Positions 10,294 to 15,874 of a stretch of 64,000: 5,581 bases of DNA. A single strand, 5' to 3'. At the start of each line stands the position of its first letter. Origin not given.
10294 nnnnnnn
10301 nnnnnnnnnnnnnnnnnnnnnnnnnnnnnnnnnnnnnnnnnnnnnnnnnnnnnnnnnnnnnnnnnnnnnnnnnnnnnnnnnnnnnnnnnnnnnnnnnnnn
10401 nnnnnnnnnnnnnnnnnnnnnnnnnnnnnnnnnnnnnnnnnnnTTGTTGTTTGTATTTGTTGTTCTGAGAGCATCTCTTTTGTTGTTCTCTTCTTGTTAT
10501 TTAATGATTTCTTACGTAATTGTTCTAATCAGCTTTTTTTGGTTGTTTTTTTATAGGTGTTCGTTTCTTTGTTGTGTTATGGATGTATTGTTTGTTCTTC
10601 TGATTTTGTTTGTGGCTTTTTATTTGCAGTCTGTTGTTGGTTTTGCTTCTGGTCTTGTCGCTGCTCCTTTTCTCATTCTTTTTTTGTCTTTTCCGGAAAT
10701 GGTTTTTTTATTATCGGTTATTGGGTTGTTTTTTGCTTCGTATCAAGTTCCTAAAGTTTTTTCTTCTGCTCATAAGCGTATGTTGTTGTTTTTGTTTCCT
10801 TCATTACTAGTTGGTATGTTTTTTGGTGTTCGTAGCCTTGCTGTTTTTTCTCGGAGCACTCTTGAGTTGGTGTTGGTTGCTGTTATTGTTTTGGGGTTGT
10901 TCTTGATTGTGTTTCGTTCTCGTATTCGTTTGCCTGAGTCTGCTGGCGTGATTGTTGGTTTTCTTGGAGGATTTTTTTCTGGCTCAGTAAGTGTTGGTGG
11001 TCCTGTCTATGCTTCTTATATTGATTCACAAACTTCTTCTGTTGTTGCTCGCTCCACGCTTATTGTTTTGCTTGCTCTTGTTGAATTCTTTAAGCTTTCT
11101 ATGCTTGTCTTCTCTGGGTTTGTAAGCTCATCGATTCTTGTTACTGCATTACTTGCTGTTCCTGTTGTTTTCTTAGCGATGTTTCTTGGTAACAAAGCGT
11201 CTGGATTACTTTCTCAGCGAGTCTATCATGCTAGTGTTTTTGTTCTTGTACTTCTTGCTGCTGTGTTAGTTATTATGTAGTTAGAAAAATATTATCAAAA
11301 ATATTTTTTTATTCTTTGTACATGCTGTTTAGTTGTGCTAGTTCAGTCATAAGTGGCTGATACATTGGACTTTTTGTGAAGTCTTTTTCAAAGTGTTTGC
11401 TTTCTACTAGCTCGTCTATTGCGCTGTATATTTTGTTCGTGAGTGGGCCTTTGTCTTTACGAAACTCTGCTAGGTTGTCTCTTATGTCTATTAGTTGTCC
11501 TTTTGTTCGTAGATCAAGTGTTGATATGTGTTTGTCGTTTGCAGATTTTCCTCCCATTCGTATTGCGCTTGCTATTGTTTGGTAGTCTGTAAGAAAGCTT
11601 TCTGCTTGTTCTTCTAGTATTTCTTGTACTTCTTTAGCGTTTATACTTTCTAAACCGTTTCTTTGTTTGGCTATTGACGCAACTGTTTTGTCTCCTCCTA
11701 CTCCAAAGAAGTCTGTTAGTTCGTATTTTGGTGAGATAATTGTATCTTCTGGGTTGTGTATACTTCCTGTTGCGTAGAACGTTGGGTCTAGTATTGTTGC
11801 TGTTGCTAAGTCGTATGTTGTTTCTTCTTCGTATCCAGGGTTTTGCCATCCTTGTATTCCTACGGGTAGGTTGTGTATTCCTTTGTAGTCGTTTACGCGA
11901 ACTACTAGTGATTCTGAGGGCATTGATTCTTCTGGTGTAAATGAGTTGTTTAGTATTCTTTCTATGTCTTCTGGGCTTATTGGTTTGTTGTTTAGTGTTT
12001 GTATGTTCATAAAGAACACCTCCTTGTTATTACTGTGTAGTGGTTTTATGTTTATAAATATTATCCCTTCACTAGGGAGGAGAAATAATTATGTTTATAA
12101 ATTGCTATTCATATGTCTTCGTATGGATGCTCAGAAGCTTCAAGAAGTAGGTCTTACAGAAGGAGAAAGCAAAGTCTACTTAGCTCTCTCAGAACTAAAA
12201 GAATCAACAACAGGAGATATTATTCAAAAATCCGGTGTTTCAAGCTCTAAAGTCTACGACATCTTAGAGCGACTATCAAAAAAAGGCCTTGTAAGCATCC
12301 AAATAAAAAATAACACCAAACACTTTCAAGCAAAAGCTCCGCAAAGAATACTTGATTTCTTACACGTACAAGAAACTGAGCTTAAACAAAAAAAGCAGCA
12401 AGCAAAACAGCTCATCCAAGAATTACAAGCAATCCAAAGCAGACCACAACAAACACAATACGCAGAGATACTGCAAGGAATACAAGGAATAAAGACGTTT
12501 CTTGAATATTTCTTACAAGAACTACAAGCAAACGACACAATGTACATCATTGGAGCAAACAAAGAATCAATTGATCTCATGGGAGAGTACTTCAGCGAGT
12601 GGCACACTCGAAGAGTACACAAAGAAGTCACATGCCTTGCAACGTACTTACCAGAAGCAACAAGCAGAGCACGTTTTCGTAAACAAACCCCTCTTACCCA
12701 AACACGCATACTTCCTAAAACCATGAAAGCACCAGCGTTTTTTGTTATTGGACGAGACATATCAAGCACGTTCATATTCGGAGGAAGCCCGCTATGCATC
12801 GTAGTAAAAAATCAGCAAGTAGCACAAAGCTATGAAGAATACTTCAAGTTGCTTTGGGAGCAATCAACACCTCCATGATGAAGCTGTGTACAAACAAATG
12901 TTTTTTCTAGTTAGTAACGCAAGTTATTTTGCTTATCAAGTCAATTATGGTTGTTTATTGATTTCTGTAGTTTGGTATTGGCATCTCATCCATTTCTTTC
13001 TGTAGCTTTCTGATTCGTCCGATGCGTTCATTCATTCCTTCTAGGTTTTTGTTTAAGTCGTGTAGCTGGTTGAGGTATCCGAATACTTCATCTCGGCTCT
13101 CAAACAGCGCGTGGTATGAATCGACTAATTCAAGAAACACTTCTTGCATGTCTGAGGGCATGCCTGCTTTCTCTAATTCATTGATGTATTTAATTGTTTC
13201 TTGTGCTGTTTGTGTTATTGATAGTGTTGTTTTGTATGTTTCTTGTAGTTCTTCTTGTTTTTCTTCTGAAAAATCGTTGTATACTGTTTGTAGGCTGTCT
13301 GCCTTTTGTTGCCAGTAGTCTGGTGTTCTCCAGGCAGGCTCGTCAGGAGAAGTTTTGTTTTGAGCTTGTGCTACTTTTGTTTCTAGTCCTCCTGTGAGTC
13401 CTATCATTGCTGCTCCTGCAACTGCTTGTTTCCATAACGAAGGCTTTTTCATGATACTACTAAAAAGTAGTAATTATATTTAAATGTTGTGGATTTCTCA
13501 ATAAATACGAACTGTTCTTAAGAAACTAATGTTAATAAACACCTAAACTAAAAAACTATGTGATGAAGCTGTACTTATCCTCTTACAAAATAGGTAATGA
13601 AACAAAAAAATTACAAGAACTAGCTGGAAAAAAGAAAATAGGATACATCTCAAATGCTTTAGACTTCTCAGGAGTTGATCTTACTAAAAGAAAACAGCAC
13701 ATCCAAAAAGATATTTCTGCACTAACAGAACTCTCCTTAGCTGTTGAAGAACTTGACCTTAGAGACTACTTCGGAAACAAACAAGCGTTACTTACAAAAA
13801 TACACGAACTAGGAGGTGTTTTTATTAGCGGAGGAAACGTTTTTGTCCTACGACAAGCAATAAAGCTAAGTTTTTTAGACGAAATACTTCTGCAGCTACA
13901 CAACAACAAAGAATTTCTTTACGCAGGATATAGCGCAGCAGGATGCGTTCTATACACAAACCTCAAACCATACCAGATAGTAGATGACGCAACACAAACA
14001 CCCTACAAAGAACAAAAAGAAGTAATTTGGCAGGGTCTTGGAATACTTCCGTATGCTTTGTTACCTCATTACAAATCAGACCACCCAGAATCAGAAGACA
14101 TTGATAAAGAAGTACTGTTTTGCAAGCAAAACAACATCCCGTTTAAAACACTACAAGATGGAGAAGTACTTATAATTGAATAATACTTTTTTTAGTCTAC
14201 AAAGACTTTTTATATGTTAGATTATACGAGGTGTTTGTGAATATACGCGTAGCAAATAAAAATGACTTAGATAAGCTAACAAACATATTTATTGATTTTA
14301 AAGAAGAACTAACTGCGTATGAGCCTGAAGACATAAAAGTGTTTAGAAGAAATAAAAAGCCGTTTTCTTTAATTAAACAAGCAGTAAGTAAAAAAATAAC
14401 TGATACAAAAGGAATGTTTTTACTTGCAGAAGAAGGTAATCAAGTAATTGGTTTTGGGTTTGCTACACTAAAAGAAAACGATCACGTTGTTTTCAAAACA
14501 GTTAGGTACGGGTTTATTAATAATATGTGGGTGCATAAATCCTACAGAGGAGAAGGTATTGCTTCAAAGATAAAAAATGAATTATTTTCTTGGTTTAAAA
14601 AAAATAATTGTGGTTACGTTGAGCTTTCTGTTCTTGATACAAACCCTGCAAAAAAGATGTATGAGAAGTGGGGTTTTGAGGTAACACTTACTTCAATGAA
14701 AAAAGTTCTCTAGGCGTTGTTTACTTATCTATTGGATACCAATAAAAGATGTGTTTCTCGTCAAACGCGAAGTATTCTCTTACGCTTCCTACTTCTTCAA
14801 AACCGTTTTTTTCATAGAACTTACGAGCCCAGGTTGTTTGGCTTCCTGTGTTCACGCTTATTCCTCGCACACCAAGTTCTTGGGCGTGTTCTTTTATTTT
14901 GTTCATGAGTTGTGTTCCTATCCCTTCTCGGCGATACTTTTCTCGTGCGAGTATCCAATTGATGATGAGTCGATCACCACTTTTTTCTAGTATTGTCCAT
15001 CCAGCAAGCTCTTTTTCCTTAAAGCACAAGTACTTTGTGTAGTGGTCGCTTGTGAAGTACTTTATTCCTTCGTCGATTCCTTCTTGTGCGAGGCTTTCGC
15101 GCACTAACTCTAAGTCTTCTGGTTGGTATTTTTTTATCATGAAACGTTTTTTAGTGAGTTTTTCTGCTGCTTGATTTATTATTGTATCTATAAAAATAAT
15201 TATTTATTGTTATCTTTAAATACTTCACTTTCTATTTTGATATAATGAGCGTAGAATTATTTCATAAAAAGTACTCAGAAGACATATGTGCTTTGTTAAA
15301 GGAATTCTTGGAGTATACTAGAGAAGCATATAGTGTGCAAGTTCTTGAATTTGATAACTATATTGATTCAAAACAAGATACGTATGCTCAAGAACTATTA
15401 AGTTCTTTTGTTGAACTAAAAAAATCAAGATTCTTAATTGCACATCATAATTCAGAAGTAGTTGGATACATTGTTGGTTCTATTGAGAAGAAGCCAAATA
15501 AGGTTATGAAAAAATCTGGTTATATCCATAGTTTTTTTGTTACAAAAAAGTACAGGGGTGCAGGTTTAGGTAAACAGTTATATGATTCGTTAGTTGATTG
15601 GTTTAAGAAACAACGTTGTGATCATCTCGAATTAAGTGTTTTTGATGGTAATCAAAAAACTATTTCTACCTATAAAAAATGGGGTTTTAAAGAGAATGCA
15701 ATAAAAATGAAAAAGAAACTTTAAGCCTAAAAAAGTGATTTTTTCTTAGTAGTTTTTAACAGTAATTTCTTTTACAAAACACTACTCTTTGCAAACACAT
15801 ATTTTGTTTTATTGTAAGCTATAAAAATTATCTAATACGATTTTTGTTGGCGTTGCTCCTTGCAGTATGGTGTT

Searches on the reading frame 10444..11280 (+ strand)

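Call 95: search_protein_families(library=pfam, proteins=[window:10444-11280:+], max_evalue=0.0001)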
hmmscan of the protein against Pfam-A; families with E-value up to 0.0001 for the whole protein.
window:10444-11280:+ (278 aa): 1 family
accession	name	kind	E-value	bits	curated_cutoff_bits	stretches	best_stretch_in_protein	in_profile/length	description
PF01925.25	TauE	-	1.9e-15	57.6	32.6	1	52-274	2-235/237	Sulfite exporter TauE/SafE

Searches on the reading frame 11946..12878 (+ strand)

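Call 95: search_protein_families(library=pfam, proteins=[window:11946-12878:+], max_evalue=0.0001)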
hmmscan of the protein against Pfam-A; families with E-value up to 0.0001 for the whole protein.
window:11946-12878:+ (310 aa): 1 family
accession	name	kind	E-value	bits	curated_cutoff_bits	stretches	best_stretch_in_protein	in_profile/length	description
PF01978.25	TrmB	-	2.2e-16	59.9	25.6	1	65-131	1-66/68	Sugar-specific transcriptional regulator TrmB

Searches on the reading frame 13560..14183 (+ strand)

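Call 74: search_protein_families(library=pfam, proteins=[window:13560-14183:+], max_evalue=0.001)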
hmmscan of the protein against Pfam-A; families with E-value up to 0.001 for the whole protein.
window:13560-14183:+ (207 aa): 1 family
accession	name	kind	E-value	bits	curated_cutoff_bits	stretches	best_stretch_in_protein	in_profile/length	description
PF03575.23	Peptidase_S51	-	1.8e-16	60.9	23.9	1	17-206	21-198/206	Peptidase family S51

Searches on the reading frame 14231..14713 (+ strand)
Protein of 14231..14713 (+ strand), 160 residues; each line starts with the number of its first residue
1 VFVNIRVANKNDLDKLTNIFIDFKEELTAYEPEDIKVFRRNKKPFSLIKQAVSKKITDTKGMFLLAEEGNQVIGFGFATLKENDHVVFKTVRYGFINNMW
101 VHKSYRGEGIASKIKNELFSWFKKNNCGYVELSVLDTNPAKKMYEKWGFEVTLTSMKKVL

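Call 72: search_protein_families(library=pfam, proteins=[window:14231-14713:+], max_evalue=0.001)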
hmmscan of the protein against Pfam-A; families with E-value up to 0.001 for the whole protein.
window:14231-14713:+ (160 aa): 4 families
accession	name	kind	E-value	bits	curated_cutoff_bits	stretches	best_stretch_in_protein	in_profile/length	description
PF00583.31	Acetyltransf_1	-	1.1e-15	58.4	20.7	1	41-149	17-116/116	Acetyltransferase (GNAT) family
PF13508.13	Acetyltransf_7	-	4e-14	53.2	27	1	61-151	3-84/84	Acetyltransferase (GNAT) domain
PF13673.13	Acetyltransf_10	-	7.1e-12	45.9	23.6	1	27-154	2-111/128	Acetyltransferase (GNAT) domain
PF08445.16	FR47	-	0.00012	22.4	22.1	1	92-153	20-81/86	FR47-like protein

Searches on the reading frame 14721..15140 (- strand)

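Call 72: search_protein_families(library=pfam, proteins=[window:14721-15140:-], max_evalue=0.001)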
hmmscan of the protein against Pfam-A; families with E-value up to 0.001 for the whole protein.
window:14721-15140:- (139 aa): 5 families
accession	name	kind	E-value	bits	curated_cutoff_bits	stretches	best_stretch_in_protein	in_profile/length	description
PF00583.31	Acetyltransf_1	-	1.3e-14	54.9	20.7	1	26-114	25-116/116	Acetyltransferase (GNAT) family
PF13673.13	Acetyltransf_10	-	2.6e-14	53.7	23.6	1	3-122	3-115/128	Acetyltransferase (GNAT) domain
PF13508.13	Acetyltransf_7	-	8.9e-13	48.9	27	1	37-116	6-84/84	Acetyltransferase (GNAT) domain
PF08445.16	FR47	-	4.1e-06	27.1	22.1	1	43-117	10-80/86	FR47-like protein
PF13420.13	Acetyltransf_4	-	6.8e-06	26.6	24.3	1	20-130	35-150/155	Acetyltransferase (GNAT) domain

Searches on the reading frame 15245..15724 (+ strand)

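Call 72: search_protein_families(library=pfam, proteins=[window:15245-15724:+], max_evalue=0.001)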
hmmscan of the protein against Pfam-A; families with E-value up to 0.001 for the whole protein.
window:15245-15724:+ (159 aa): 5 families
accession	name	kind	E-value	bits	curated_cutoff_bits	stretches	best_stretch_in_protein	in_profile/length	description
PF00583.31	Acetyltransf_1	-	1.1e-19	71.3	20.7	1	39-148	12-116/116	Acetyltransferase (GNAT) family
PF13508.13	Acetyltransf_7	-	2e-12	47.8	27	1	60-150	2-84/84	Acetyltransferase (GNAT) domain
PF13673.13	Acetyltransf_10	-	5e-12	46.3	23.6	1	48-150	18-109/128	Acetyltransferase (GNAT) domain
PF13420.13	Acetyltransf_4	-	1.2e-08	35.5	24.3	1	29-152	16-138/155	Acetyltransferase (GNAT) domain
PF08445.16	FR47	-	2.1e-05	24.9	22.1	1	88-151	18-80/86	FR47-like protein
